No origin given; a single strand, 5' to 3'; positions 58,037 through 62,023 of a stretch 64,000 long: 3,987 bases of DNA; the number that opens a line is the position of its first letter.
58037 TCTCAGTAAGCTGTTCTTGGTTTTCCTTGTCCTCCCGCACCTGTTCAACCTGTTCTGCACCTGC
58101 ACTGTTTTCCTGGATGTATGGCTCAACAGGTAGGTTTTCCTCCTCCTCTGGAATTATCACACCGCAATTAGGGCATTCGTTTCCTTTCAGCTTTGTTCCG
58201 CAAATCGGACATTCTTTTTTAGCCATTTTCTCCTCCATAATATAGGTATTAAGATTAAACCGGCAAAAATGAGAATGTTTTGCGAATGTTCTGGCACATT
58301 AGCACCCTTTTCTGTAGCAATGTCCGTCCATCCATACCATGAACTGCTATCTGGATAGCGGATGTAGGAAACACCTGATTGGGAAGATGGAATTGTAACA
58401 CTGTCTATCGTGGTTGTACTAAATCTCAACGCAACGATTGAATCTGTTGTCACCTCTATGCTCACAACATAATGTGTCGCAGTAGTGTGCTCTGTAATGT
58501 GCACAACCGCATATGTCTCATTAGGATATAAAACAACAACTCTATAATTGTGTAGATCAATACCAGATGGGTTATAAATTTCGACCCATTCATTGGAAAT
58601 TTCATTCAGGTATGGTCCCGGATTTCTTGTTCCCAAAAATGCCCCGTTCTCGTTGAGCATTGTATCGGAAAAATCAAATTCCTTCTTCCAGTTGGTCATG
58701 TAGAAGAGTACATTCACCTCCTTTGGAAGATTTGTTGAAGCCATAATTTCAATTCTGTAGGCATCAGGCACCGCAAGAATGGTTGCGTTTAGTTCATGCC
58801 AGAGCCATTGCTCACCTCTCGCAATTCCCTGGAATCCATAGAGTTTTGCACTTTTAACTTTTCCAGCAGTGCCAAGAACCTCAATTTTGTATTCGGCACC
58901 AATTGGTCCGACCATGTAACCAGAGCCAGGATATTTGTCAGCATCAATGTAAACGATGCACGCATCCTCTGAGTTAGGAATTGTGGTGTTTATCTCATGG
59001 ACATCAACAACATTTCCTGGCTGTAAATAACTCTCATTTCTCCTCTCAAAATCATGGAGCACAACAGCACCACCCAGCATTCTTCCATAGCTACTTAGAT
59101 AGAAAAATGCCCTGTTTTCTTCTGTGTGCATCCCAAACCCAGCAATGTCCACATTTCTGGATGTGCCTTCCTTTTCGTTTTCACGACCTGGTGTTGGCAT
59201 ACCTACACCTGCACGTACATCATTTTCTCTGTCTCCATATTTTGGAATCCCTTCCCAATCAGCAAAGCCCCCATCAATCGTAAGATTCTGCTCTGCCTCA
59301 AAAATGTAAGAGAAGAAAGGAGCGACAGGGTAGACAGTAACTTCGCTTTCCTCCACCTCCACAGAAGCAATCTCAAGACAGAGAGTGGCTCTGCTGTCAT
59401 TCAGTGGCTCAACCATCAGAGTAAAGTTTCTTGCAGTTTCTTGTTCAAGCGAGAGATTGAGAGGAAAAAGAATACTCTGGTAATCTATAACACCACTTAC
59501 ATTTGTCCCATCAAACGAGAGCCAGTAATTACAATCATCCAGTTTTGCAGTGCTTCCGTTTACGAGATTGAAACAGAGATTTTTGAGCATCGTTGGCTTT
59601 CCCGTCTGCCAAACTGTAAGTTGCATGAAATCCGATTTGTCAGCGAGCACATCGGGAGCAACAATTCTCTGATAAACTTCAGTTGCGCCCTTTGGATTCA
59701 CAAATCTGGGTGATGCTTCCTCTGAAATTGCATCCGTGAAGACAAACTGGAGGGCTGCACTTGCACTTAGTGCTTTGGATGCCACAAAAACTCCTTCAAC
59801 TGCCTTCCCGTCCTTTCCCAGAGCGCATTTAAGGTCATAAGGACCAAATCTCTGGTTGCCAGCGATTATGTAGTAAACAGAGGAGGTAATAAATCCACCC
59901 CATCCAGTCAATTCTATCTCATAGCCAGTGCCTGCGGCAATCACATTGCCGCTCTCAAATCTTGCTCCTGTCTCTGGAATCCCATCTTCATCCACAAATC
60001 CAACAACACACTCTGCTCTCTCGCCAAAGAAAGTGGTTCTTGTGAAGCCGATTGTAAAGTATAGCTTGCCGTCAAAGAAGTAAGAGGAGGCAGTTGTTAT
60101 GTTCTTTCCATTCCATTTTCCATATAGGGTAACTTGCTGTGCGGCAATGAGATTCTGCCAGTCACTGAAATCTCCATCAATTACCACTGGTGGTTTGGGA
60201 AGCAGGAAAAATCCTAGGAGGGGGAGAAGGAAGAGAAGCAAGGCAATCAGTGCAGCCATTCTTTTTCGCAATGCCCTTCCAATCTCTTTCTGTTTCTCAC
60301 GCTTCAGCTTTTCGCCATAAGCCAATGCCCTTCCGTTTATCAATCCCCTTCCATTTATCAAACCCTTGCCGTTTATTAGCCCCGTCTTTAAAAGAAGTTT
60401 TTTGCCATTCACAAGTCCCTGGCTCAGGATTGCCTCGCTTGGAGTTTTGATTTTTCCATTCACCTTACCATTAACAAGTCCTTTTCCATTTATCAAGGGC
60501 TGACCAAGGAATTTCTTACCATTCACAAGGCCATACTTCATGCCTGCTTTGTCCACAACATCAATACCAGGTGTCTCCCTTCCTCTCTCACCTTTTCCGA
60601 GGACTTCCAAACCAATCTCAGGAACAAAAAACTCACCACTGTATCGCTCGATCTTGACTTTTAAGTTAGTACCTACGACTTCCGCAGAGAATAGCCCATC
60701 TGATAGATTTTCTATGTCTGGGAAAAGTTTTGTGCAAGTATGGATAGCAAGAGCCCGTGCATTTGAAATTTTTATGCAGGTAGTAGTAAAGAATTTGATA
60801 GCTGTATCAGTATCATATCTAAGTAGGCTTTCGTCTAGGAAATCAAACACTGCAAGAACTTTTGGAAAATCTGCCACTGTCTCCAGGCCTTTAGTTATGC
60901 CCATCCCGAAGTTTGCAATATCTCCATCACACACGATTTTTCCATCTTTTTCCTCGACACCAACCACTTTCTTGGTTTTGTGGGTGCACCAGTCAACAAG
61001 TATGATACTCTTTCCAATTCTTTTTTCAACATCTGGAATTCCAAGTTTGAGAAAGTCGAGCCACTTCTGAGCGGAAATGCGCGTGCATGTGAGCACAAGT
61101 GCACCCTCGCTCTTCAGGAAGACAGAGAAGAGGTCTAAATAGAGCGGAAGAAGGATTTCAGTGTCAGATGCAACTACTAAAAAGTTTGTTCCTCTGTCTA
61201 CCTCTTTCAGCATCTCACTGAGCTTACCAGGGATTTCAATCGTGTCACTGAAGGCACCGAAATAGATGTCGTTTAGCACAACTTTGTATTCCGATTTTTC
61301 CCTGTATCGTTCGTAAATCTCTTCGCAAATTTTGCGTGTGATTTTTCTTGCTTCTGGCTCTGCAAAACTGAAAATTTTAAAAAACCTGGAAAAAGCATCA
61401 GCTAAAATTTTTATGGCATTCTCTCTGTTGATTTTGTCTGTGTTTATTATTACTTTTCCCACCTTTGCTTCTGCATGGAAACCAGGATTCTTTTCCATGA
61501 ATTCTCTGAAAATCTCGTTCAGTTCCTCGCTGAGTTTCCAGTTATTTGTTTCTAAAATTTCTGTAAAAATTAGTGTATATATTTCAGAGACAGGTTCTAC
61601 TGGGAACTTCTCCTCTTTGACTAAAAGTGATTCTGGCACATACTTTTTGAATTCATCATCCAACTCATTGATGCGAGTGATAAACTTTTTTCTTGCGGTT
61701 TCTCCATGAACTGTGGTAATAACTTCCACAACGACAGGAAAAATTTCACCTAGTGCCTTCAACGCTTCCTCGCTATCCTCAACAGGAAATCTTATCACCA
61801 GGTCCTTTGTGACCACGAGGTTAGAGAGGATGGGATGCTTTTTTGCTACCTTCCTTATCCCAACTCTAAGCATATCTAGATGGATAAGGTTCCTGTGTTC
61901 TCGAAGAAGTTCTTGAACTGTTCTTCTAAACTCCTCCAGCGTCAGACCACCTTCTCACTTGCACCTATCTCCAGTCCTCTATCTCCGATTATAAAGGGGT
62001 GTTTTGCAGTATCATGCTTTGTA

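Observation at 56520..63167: HTH regulator / KaiC-like ATPase / 1228-aa pseudo-KaiC transmembrane protein / Zn-ribbon-TPR membrane protein operon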

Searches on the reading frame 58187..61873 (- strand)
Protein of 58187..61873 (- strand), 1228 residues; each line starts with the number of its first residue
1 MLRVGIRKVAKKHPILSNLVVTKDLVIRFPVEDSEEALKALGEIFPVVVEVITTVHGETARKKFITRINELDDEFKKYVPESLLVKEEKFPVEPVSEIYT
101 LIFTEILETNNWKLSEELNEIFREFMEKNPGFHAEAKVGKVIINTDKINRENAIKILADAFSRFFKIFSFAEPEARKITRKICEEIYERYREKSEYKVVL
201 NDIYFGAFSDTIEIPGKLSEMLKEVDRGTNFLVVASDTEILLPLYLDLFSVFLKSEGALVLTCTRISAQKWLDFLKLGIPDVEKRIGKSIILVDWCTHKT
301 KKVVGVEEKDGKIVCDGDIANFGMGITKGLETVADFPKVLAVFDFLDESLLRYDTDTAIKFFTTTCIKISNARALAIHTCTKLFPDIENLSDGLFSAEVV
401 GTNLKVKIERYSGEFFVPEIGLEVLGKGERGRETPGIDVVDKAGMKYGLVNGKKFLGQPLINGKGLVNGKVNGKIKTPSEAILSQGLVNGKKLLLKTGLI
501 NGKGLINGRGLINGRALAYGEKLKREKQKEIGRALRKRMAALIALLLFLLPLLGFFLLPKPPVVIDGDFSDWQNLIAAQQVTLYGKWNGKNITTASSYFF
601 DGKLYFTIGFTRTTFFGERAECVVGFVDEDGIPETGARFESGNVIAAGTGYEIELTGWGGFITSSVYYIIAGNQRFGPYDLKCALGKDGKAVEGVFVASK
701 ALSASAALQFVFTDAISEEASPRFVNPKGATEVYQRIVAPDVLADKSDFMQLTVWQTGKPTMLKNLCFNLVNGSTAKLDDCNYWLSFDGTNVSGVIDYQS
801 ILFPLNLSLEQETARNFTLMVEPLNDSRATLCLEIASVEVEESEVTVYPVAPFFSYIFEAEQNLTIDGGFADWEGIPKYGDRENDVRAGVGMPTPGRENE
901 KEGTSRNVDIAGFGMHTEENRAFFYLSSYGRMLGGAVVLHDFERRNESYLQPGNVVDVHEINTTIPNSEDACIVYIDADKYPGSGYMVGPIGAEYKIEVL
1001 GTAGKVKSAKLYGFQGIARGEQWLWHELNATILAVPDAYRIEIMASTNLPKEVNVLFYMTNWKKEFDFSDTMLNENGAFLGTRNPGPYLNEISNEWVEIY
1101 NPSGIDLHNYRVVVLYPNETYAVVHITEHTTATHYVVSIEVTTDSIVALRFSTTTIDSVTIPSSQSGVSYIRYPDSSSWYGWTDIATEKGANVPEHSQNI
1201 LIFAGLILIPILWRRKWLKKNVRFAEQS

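Call 3: search_protein_families(library=pfam, proteins=[window:58187-61873:-], max_evalue=0.1)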
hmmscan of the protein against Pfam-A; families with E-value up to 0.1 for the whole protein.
window:58187-61873:- (1228 aa): 1 family
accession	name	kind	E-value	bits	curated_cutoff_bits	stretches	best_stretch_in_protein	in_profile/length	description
PF24336.1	DUF7504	-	0.062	14.2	27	0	292-380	61-157/179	Family of unknown function (DUF7504)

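Call 4: search_protein_families(library=ncbifam, proteins=[window:58187-61873:-], max_evalue=0.1)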
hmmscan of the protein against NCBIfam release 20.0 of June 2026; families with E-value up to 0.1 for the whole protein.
window:58187-61873:- (1228 aa): 1 family
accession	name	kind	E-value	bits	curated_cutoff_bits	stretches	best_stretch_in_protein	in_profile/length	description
TIGR04145.2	Firmicu_CTERM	equivalog_domain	0.00011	22.2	50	1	563-606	1-41/191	Firmicu-CTERM sorting domain-containing protein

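Call 6: search_solved_structures(query=window:58187-61873:-, max_evalue=10)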
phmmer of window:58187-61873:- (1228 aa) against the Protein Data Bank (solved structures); distinct sequences matched with E-value up to 10: 0.

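Call 7: find_homologous_proteins(query=window:58187-61873:-, max_evalue=0.001)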
Query window:58187-61873:- (1228 aa): 6 proteins with E <= 0.001 among 8000 candidates.
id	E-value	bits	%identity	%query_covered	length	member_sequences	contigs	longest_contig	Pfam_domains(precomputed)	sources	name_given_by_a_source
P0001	4.2e-36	142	25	54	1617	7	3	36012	PF06745.20,PF24336.2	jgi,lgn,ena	-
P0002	1.1e-23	101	26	50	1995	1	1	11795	PF23381.2,PF00082.28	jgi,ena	-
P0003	1.4e-22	97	31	18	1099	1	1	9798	PF00932.26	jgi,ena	-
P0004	4.5e-19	86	26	63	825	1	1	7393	PF00932.26,PF26596.1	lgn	-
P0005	2.0e-9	54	32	19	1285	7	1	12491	PF23914.2,PF14520.13,PF00515.35,PF07719.24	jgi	-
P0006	8.8e-9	52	22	51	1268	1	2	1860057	PF13240.12,PF12773.14,PF13248.12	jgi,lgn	jgi:predicted RNA-binding Zn-ribbon protein involved in translation (DUF1610 family)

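Call 11: search_protein_families(library=pfam, proteins=[P0001, P0002, P0003, P0004, P0005, P0006], max_evalue=0.01)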
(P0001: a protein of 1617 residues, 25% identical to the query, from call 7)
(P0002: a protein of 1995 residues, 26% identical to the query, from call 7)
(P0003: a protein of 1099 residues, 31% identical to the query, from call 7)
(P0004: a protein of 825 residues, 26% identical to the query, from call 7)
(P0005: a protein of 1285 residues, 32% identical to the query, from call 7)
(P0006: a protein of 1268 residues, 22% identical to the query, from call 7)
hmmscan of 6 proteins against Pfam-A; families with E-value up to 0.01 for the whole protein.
P0001 (1617 aa): 5 families
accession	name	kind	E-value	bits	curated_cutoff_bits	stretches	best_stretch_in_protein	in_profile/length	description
PF06745.19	ATPase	-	2.9e-26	92.7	26.6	1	499-733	2-228/231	KaiC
PF24336.1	DUF7504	-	6.9e-09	36.8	27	1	557-692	42-179/179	Family of unknown function (DUF7504)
PF05625.17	PAXNEB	-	6.8e-05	22.5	28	0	606-696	176-276/366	PAXNEB protein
PF14417.12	MEDS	-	0.0023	18.2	29.8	1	533-588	17-72/161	MEDS: MEthanogen/methylotroph, DcmR Sensory domain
PF23365.1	DUF7090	-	0.0057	16.8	27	0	658-694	148-184/192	Family of unknown function (DUF7090)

P0002 (1995 aa): 3 families
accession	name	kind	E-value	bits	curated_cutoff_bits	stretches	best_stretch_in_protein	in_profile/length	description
PF00082.27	Peptidase_S8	-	2.4e-48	165.3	21.8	1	898-1203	1-288/288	Subtilase family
PF07705.17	CARDB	-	0.00023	21.8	22.7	0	1347-1381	2-35/101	CARDB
PF00400.38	WD40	-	0.0026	18.7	27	0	1398-1422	12-36/39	WD domain, G-beta repeat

P0003 (1099 aa): 1 family
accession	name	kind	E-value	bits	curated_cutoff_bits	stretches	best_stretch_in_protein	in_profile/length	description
PF00932.25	LTD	-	2.1e-12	47.8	34.3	1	926-997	5-77/109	Lamin Tail Domain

P0004 (825 aa): 1 family
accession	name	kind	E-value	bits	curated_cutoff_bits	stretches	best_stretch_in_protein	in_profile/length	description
PF00932.25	LTD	-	2.5e-10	41.1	34.3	1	671-750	4-101/109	Lamin Tail Domain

P0005 (1285 aa): 12 families
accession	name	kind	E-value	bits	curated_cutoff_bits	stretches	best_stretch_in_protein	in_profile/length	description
PF14520.12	HHH_5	-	1.3e-08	35.7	27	1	132-186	2-56/57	Helix-hairpin-helix domain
PF00515.34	TPR_1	-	7.3e-06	26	27.8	1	266-296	2-32/34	Tetratricopeptide repeat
PF07719.23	TPR_2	-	9.5e-06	25.8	27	1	266-297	2-33/34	Tetratricopeptide repeat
PF23914.1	TPR_CcmH_CycH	-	1.2e-05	25.6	42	1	257-333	42-117/158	Cytochrome c-type biogenesis protein H TPR domain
PF13371.12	TPR_9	-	3.6e-05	24.1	35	1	250-307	14-71/73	Tetratricopeptide repeat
PF13240.11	Zn_Ribbon_1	-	0.00042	20.5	25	1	355-375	2-22/23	zinc-ribbon domain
PF06452.16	CBM9_1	-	0.00073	19.9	23.4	1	1117-1257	42-181/185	Carbohydrate family 9 binding domain-like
PF13181.12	TPR_8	-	0.0016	18.9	25.7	1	266-296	2-32/34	Tetratricopeptide repeat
PF12898.13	Stc1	-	0.0037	18.2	24.8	1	37-87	33-82/84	Stc1 domain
PF13248.11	Zn_ribbon_3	-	0.0041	17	27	1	84-105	5-26/26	zinc-ribbon domain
PF13428.12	TPR_14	-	0.0052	17.8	23.5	0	266-304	2-40/44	Tetratricopeptide repeat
PF00633.29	HHH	-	0.0062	16.8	24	0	159-183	5-29/30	Helix-hairpin-helix motif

P0006 (1268 aa): 9 families
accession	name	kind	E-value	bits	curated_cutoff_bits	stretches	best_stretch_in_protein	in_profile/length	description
PF12773.13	DZR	-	8.5e-08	32.7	27.3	1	40-118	1-44/45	Double zinc ribbon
PF13240.11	Zn_Ribbon_1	-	7e-06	26.1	25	0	164-181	2-19/23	zinc-ribbon domain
PF13248.11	Zn_ribbon_3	-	2.9e-05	23.8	27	1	99-121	3-25/26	zinc-ribbon domain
PF24460.1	DUF7575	-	0.00012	21.8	28.5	0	23-46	4-26/28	Domain of unknown function (DUF7575)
PF22747.2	Zn_ribbon_DUF2089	-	0.003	18.1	27.6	1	164-184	1-21/32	DUF2089 zinc ribbon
PF18912.6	DZR_2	-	0.0035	17.6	27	0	10-57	9-55/56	Double zinc ribbon domain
PF07754.17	HVO_2753_ZBP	-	0.0043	17.3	33.2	0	150-171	5-26/46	Small zinc finger protein HVO_2753-like, Zn-binding pocket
PF17032.10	Zn_ribbon_15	-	0.0074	17.5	28.9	0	8-44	37-73/73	zinc-ribbon family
PF10571.15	UPF0547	-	0.0098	16.4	29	1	100-118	2-20/26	Uncharacterised protein family UPF0547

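Call 12: find_encoding_contigs(protein=P0001, flank=8000, max_places=4)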
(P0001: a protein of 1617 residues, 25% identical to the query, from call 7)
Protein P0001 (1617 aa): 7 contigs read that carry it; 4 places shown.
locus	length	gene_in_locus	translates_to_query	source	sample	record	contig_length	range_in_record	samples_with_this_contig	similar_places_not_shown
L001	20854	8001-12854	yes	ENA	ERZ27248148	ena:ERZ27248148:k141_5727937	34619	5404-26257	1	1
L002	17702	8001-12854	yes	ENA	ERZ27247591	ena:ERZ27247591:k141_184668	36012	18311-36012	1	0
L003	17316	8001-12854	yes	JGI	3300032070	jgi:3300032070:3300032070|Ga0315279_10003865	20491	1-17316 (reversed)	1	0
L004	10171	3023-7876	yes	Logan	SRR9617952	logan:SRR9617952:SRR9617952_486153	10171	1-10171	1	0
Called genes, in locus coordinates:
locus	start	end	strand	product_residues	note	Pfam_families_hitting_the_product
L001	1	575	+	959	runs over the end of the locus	PF27237:AF_1625_C, PF17803:Cadherin_4 (faint), PF05345:He_PIG (faint), PF17963:Big_9 (weak), PF12840:HTH_20 (faint), PF24266:HTH_HVO_0163_N (weak), PF12802:MarR_2 (weak), PF13412:HTH_24 (weak)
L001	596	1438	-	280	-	PF00753:Lactamase_B, PF23023:Anti-Pycsar_Apyc1 (weak), PF12706:Lactamase_B_2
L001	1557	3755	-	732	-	PF00009:GTP_EFTU, PF22042:EF-G_D2, PF03144:GTP_EFTU_D2, PF14492:EFG_III, PF03764:EFG_IV, PF00679:EFG_C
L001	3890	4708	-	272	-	PF00177:Ribosomal_S7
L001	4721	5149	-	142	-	PF00164:Ribosom_S12_S23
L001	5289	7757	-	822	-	PF00270:DEAD, PF04851:ResIII, PF21210:RNA_helicase_helical, PF00271:Helicase_C, PF02732:ERCC4, PF12826:HHH_2 (weak)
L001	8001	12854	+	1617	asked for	PF06745:ATPase, PF24336:DUF7504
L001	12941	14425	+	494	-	PF04389:Peptidase_M28, PF01546:Peptidase_M20 (weak)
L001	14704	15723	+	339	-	PF00005:ABC_tran, PF13304:AAA_21, PF13732:DrrA1-3_C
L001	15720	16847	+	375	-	PF12679:ABC2_membrane_2, PF12698:ABC2_membrane_3, PF12730:ABC2_membrane_4 (weak)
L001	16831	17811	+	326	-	PF02517:Rce1-like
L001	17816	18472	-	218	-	PF00551:Formyl_trans_N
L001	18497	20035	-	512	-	PF02142:MGS, PF01808:AICARFT_IMPCHas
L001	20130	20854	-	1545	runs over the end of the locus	PF07705:CARDB (faint), PF00092:VWA (weak), PF13519:VWA_2 (weak)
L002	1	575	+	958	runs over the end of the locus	PF27237:AF_1625_C, PF17803:Cadherin_4 (faint), PF05345:He_PIG (faint), PF17963:Big_9 (weak), PF12840:HTH_20 (faint), PF24266:HTH_HVO_0163_N (weak), PF12802:MarR_2 (weak), PF13412:HTH_24 (weak)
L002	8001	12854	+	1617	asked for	PF06745:ATPase, PF24336:DUF7504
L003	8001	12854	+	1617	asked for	PF06745:ATPase, PF24336:DUF7504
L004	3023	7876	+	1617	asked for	PF06745:ATPase, PF24336:DUF7504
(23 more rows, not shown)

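Call 13: find_encoding_contigs(protein=window:58187-61873:-, flank=10000, max_places=4)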
Protein window:58187-61873:- (1228 aa): 6 contigs read that carry it; 3 places shown.
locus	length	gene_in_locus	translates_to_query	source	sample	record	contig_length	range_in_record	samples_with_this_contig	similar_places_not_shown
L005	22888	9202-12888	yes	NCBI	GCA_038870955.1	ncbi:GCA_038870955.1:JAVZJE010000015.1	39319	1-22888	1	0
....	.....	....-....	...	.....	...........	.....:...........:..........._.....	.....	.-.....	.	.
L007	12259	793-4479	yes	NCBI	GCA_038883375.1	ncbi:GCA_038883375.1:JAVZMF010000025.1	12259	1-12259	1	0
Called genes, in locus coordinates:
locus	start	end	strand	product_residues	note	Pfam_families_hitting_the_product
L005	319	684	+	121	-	-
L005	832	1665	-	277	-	PF01978:TrmB, PF24217:DUF7436 (weak)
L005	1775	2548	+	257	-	PF09754:PAC2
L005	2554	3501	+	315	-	PF02540:NAD_synthase (weak), PF00764:Arginosuc_synth (faint), PF03054:tRNA_Me_trans (faint), PF06508:QueC (faint), PF00958:GMP_synt_C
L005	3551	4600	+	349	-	PF00579:tRNA-synt_1b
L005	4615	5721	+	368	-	PF05048:NosD, PF13229:Beta_helix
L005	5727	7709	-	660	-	PF02518:HATPase_c, PF13589:HATPase_c_3, PF05833:NFACT_N (faint), PF09239:Topo-VIb_trans, PF18000:Top6b_C (weak)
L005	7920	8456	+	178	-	PF13412:HTH_24 (weak), PF01978:TrmB (weak)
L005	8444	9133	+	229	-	PF06745:ATPase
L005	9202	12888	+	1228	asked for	-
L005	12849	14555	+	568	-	PF23914:TPR_CcmH_CycH (faint), PF13181:TPR_8 (faint), PF13428:TPR_14 (faint), PF13431:TPR_17 (faint), PF13432:TPR_16 (faint), PF13414:TPR_11, PF00515:TPR_1 (weak), PF07719:TPR_2 (weak), +1 more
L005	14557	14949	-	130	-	-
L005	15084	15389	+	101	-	PF02150:Zn_ribbon_RPB9, PF07282:Cas12f1-like_TNB (faint), PF12760:Zn_ribbon_IS1595 (faint), PF01096:Zn_ribbon_TFIIS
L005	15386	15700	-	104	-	PF01978:TrmB, PF21984:DnaD_N (weak), PF12802:MarR_2 (weak), PF01047:MarR (weak), PF09339:HTH_IclR (weak)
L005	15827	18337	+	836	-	PF01637:ATPase_2 (weak), PF13191:AAA_16, PF13401:AAA_22 (faint), PF10602:RPN7 (faint), PF14559:TPR_19 (faint), PF07719:TPR_2 (faint), PF13428:TPR_14 (faint), PF13424:TPR_12, +14 more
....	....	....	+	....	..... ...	-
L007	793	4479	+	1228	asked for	-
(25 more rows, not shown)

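Call 79: search_protein_families(library=padloc, proteins=[window:58187-61873:-], max_evalue=0.001)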
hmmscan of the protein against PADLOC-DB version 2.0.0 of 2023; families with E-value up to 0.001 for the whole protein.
window:58187-61873:- (1228 aa): 0 families

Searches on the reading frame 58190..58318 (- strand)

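Call 64: search_protein_families(library=ncbifam, proteins=[window:58190-58318:-], max_evalue=1)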
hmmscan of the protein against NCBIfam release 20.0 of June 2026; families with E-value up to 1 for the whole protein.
seq(43 aa): 2 families
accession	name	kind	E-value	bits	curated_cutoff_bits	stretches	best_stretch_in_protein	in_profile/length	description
TIGR04288.2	CGP_CTERM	domain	0.017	15.5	21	1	17-31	6-20/20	CGP-CTERM sorting domain-containing protein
NF038129.1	PEP_NF038129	equivalog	0.084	12.7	65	1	6-31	169-194/194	NF038129 family PEP-CTERM protein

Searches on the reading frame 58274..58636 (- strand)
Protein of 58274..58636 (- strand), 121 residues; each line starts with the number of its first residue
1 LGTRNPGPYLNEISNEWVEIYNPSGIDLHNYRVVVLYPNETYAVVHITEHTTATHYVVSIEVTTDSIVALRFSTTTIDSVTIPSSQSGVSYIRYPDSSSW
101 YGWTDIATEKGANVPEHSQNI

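Call 73: search_protein_families(library=pfam, proteins=[window:58274-58636:-], max_evalue=10)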
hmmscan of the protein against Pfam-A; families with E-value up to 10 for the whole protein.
seq(121 aa): 2 families
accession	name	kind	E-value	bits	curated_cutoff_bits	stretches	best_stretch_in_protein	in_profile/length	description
PF00932.25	LTD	-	0.077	13.8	34.3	1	15-37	21-46/109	Lamin Tail Domain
PF24674.1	MACPF_SNTX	-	0.081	12.5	27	1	49-76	138-165/301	SNTX, MACPF/CDC-like domain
